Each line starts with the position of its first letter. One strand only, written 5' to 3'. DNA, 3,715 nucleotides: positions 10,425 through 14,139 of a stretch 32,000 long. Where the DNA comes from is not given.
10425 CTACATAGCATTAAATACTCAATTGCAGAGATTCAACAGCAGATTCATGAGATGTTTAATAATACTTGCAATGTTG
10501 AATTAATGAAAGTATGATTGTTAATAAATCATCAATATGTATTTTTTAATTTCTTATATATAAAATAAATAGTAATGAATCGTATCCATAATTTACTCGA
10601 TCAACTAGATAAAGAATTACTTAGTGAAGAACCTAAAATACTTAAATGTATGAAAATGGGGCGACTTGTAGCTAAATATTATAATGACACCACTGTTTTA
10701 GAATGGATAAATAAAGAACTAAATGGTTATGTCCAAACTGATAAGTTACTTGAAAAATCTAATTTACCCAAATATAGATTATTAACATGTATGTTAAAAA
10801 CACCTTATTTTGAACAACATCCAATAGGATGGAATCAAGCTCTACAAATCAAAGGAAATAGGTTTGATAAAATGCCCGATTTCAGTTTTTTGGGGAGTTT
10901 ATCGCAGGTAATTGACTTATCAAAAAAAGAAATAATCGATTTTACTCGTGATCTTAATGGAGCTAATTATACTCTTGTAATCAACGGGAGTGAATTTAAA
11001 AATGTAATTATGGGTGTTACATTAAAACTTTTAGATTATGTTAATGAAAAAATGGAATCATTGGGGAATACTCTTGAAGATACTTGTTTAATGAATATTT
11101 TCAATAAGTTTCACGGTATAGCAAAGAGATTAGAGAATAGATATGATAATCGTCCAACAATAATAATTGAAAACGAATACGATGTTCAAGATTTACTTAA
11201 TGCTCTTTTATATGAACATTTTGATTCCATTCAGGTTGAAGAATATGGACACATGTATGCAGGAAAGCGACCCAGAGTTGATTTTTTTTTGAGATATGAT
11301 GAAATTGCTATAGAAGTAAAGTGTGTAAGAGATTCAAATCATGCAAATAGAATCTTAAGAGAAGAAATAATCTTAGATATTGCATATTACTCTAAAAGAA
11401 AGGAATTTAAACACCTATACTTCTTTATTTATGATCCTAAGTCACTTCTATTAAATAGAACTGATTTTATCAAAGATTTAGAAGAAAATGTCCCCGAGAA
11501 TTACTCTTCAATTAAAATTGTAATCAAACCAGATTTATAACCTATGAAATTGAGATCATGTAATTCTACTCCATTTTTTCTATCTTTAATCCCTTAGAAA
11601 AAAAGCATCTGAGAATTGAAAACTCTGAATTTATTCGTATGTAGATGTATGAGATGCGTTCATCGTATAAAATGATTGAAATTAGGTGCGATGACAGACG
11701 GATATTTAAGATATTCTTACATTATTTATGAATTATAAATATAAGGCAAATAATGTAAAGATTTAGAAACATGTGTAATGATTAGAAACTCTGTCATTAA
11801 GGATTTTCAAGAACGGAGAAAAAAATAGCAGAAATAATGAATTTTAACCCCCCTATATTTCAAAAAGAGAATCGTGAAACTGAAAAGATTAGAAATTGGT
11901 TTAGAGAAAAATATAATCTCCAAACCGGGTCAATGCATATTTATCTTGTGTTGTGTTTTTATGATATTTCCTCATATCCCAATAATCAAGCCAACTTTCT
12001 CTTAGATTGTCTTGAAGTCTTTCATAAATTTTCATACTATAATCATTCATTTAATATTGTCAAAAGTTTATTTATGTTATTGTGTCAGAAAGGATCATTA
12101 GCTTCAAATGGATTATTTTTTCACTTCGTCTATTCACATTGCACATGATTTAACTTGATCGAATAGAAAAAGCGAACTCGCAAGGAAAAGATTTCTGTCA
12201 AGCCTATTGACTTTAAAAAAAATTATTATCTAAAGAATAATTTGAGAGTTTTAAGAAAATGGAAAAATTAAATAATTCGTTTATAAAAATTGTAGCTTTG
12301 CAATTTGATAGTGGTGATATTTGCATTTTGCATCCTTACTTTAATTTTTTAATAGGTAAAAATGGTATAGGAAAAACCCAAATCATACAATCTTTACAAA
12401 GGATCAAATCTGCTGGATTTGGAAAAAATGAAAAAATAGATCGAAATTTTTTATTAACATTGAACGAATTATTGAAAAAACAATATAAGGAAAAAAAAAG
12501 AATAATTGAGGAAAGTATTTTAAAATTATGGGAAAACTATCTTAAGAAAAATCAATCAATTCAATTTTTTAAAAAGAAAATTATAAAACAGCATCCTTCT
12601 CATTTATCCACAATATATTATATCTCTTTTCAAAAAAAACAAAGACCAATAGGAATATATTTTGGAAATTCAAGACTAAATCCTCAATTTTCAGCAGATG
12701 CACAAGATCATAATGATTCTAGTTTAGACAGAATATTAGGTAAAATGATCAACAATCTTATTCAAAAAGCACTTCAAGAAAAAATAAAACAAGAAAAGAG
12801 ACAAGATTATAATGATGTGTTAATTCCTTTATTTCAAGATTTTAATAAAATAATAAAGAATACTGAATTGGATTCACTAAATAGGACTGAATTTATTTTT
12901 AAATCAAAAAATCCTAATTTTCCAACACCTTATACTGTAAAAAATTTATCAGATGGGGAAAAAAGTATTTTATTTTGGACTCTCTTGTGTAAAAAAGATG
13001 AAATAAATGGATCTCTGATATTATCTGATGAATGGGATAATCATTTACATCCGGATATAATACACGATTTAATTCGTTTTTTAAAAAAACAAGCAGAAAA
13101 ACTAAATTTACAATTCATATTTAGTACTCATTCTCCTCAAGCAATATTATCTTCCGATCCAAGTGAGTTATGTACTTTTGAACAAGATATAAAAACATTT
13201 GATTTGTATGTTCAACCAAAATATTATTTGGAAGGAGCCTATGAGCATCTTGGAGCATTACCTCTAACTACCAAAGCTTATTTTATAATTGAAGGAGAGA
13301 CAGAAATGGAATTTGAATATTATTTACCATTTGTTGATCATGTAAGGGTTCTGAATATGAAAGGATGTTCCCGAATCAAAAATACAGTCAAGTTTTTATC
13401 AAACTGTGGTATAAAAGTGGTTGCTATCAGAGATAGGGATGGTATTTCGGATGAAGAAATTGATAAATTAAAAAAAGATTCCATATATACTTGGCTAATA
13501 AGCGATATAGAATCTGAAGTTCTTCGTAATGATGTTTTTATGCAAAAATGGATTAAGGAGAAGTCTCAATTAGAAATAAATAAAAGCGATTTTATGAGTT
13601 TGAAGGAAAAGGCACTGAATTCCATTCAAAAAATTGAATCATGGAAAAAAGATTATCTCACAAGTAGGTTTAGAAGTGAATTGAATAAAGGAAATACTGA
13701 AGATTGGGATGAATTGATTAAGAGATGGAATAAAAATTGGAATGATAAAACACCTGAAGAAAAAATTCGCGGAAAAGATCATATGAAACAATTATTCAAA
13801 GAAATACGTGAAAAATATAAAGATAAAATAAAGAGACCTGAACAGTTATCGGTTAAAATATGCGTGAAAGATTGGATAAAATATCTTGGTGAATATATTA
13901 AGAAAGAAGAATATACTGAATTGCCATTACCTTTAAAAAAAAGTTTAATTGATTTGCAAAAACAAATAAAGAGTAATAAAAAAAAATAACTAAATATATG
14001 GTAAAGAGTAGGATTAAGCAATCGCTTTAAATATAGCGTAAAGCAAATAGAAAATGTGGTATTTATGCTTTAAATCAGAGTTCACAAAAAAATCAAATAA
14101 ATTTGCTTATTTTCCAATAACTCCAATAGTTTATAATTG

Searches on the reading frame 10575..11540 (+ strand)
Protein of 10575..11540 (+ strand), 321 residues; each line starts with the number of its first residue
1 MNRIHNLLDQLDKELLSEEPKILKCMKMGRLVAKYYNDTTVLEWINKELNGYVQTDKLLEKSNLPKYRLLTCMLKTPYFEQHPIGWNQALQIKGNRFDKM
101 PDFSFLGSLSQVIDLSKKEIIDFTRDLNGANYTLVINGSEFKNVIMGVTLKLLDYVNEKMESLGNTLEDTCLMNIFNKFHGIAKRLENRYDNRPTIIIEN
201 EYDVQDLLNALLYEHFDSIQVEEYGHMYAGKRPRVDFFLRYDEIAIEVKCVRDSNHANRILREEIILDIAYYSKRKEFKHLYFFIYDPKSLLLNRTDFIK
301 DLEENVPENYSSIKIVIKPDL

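Call 104: search_protein_families(library=pfam, proteins=[window:10575-11540:+], max_evalue=0.0001)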
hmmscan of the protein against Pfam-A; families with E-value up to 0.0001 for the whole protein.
window:10575-11540:+ (321 aa): 2 families
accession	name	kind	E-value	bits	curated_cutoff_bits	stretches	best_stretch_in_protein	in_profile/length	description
PF18742.7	DpnII-MboI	-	3.8e-39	134.1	27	1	172-319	3-149/150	REase_DpnII-MboI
PF18864.6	AbiTii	-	3.1e-11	44.3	27.6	1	7-124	2-113/189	AbiTii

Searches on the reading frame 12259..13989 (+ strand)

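Call 104: search_protein_families(library=pfam, proteins=[window:12259-13989:+], max_evalue=0.0001)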
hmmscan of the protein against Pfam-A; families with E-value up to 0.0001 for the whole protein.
window:12259-13989:+ (576 aa): 3 families
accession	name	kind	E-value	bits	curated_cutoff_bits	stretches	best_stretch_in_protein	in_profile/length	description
PF13304.12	AAA_21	-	1.6e-20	74.8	27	1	28-294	1-301/304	AAA domain, putative AbiEii toxin, Type IV TA system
PF02463.25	SMC_N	-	6.4e-08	32.7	40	1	24-299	22-205/220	RecF/RecN/SMC N terminal domain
PF13175.12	AAA_15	-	1.5e-05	25.3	32.1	0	25-294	22-372/374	AAA ATPase domain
